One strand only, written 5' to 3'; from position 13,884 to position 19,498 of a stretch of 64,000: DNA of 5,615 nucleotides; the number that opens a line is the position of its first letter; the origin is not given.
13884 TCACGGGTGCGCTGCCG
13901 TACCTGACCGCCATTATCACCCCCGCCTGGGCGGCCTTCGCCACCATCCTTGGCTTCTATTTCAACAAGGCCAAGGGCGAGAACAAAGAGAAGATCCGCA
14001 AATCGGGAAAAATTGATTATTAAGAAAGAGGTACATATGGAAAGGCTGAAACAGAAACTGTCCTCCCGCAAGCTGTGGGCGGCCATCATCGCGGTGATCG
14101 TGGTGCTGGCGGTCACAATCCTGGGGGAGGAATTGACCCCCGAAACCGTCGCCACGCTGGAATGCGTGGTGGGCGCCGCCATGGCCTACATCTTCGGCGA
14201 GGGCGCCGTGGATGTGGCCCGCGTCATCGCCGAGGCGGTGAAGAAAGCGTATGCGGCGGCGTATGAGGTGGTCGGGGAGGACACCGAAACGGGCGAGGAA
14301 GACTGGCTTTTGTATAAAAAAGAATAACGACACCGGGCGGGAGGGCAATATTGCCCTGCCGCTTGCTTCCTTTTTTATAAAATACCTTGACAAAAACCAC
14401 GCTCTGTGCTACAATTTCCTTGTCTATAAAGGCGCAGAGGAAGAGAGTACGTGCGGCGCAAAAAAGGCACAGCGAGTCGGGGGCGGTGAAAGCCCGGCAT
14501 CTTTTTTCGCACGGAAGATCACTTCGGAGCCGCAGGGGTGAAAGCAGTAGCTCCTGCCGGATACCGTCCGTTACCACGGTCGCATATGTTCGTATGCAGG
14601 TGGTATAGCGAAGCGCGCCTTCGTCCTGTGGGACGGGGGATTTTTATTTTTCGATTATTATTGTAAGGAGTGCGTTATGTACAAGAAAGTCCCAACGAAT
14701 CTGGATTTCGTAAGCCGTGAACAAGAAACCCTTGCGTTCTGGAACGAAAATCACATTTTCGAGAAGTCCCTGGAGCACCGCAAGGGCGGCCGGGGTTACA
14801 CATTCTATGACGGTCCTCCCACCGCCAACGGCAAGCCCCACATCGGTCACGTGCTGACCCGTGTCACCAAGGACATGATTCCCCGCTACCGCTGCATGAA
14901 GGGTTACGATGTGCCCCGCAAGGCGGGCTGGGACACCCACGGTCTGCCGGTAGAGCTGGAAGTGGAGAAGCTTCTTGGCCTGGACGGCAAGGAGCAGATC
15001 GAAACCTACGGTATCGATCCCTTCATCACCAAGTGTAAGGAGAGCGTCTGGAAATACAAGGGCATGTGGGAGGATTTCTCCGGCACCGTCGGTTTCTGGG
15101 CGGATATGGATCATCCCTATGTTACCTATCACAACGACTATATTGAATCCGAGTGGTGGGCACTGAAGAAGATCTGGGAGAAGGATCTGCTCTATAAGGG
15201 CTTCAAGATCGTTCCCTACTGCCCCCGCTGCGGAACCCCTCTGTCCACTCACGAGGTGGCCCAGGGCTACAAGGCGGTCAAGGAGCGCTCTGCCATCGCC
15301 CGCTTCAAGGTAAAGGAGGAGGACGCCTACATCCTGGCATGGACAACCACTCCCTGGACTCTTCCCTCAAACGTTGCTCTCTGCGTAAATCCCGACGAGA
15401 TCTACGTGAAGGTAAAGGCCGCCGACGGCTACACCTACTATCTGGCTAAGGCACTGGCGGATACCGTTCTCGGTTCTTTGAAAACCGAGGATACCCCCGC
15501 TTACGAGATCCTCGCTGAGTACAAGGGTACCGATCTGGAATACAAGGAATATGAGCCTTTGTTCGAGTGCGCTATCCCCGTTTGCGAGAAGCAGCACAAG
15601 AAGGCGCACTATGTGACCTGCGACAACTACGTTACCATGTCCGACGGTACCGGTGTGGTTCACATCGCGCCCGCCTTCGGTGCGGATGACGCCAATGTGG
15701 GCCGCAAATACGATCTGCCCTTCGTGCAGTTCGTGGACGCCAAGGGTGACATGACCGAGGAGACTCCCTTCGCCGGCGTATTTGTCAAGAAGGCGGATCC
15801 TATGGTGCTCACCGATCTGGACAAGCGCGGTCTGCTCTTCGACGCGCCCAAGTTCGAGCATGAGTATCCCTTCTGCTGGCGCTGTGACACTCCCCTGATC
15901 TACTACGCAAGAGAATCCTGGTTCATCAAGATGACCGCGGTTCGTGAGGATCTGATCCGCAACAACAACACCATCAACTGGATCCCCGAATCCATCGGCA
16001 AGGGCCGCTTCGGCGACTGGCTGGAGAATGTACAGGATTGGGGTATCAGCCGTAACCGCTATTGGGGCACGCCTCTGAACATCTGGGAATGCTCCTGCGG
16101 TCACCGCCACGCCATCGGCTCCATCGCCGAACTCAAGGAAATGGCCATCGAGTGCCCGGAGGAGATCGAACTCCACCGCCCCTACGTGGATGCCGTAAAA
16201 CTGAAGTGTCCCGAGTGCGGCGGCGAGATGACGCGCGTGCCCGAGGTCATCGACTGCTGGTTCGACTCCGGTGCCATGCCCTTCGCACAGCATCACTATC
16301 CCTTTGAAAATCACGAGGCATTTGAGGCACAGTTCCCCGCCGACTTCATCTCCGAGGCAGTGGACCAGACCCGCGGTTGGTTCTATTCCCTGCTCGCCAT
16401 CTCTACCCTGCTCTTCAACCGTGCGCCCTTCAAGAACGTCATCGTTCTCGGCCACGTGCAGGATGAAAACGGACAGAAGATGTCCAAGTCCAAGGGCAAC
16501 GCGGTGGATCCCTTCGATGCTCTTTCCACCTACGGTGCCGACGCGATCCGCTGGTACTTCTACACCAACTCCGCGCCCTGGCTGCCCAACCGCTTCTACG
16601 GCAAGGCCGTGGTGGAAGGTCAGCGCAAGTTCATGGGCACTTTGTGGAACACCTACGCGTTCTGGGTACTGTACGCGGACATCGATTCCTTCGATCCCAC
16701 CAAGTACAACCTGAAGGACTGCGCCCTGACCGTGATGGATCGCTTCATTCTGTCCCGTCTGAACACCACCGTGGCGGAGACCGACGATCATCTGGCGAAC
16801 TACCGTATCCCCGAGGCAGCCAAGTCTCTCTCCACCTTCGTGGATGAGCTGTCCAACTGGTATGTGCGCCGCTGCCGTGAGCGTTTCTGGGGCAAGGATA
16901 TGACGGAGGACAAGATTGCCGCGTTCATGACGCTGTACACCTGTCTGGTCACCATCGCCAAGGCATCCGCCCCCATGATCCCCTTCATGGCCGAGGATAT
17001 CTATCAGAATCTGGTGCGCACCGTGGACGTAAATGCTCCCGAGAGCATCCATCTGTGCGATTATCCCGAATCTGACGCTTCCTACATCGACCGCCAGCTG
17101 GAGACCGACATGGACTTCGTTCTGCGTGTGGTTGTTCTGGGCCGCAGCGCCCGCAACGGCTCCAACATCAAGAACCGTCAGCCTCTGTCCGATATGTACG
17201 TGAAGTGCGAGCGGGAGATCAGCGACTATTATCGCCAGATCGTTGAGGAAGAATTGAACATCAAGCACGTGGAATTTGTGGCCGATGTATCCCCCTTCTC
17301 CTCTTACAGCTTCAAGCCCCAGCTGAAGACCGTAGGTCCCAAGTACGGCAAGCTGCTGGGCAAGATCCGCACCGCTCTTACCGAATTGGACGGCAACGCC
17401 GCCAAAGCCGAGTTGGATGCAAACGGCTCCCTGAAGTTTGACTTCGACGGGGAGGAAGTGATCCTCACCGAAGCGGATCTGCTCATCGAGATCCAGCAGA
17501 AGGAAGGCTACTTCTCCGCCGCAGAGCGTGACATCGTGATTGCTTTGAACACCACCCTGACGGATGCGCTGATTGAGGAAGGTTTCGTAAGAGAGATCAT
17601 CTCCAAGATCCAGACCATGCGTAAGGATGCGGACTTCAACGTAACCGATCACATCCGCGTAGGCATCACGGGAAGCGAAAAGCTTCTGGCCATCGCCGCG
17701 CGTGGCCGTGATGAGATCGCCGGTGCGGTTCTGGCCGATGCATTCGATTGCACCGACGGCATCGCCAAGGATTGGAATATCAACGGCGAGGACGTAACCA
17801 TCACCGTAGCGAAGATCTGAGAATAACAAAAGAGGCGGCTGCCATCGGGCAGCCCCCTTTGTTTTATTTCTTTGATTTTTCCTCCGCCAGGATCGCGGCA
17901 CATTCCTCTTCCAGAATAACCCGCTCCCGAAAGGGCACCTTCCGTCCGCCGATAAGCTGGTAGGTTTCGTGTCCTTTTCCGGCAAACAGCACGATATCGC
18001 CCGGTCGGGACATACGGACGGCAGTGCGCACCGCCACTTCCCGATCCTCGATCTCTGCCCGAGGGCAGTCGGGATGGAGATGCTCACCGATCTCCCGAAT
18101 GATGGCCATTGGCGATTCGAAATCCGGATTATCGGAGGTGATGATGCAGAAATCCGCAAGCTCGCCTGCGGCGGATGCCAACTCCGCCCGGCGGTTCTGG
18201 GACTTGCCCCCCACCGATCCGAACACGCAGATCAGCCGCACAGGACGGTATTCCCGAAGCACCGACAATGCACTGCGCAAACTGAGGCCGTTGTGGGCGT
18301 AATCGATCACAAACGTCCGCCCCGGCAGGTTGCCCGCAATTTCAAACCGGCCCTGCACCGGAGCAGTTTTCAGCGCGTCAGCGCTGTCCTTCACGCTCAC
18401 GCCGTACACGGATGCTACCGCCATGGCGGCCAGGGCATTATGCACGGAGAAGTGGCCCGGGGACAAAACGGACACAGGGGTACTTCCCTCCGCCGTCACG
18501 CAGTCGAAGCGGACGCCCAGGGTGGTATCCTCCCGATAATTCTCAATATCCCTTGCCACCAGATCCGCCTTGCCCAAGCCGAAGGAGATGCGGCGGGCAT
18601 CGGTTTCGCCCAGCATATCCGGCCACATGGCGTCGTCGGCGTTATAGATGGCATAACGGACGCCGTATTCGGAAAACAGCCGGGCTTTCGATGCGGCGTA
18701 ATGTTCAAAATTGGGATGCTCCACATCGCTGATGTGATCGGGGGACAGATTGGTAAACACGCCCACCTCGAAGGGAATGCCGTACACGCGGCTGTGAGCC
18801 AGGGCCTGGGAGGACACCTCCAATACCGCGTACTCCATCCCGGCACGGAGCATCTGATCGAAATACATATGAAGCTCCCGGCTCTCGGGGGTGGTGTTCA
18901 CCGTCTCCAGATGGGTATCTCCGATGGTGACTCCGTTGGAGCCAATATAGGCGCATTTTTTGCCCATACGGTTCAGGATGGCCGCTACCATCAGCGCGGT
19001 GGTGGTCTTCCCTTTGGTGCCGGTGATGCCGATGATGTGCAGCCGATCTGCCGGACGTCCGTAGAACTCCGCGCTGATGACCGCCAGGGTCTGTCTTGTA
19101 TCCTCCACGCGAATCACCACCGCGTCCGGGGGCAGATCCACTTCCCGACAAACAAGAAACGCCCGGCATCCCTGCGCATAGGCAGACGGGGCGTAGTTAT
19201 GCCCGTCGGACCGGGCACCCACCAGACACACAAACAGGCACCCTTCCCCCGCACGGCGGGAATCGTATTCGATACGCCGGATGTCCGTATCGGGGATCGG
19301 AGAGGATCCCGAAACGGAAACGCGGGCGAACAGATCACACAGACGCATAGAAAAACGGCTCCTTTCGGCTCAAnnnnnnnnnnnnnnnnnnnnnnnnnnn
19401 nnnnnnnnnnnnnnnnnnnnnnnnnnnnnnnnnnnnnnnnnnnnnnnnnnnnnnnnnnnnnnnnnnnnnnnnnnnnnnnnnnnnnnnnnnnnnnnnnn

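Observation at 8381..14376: Orphan repressor-fibre-lysis module: a phage-derived block with no virion, replication or integration genes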

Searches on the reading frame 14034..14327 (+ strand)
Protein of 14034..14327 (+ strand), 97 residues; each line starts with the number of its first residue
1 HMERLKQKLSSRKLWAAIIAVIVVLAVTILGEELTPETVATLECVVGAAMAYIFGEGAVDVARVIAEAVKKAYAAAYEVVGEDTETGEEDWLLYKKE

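Call 3: search_protein_families(library=pfam, proteins=[window:14034-14327:+], max_evalue=0.1)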
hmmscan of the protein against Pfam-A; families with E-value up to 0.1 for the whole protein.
window:14034-14327:+ (97 aa): 1 family
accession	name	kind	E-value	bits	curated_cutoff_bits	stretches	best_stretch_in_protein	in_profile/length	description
PF10487.15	Nup188_N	-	0.079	12.3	22.4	1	2-48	345-389/459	Nucleoporin Nup188, N-terminal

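Call 4: search_protein_families(library=phrogs, proteins=[window:14034-14327:+], max_evalue=0.1)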
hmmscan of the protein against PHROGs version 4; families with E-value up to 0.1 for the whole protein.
window:14034-14327:+ (97 aa): 5 families
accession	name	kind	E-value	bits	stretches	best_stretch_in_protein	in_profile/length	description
phrog_9987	-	lysis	6.1e-05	24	1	9-63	6-57/69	holin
phrog_297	-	lysis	0.0028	18.6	1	4-48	10-56/176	holin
phrog_4316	-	unknown function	0.021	16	1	7-78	11-77/89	-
phrog_20766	-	unknown function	0.037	15.1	1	19-90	28-98/119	-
phrog_4712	-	lysis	0.045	15.1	1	6-42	2-38/50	holin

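Call 94: search_protein_families(library=padloc, proteins=[window:14037-14327:+], max_evalue=0.01)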
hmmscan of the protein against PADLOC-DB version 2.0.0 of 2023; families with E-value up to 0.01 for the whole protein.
window:14037-14327:+ (96 aa): 0 families

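Call 95: search_protein_families(library=ncbifam, proteins=[window:14037-14327:+], max_evalue=0.01)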
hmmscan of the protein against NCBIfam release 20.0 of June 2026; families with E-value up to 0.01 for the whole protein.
window:14037-14327:+ (96 aa): 1 family
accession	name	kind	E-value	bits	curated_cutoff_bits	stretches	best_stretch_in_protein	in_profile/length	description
NF049871.2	cytotoxin_MakA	exception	0.0077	15.2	320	1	11-68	186-241/354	alpha-pore-forming cytotoxin MakA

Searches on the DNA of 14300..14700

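Call 72: search_rna_families(source=window, start=14300, end=14700, threshold=evalue, max_evalue=1)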
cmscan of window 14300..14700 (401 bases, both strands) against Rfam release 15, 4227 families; matches with E-value up to 1: 2.
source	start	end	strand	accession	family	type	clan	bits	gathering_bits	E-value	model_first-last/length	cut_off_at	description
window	14426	14631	+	RF00230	T-box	Cis-reg; leader;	-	84.7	93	4.2e-19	1-219/219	no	T-box leader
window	14337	14361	-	RF01716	PhotoRC-I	Cis-reg;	-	14.5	45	0.3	1-44/44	no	PhotoRC-I RNA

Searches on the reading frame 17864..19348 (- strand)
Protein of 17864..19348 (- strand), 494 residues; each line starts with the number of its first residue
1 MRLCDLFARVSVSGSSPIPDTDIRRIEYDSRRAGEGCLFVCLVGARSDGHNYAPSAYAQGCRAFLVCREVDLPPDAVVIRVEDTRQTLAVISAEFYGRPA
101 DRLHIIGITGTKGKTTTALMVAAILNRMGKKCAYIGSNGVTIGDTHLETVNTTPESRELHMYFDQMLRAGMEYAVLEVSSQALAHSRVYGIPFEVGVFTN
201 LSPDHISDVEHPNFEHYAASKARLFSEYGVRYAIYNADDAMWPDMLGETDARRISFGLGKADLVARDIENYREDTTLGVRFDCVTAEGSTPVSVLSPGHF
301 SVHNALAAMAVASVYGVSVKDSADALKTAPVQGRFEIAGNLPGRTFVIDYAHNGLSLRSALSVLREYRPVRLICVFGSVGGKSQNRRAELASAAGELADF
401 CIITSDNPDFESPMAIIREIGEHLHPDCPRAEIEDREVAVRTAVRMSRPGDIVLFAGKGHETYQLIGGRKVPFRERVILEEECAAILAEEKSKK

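Call 60: search_protein_families(library=pfam, proteins=[window:17864-19348:-], max_evalue=0.0001)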
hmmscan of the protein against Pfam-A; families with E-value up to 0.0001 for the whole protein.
window:17864-19348:- (494 aa): 3 families
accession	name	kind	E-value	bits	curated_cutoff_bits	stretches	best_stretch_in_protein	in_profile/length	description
PF08245.18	Mur_ligase_M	-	4e-45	154.7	24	1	108-312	1-200/200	Mur ligase middle domain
PF02875.26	Mur_ligase_C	-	4e-28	99.2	28.4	1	333-459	1-127/127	Mur ligase, glutamate ligase domain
PF01225.30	Mur_ligase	-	8.5e-08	32.9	21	1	23-96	2-95/95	Mur ligase family, catalytic domain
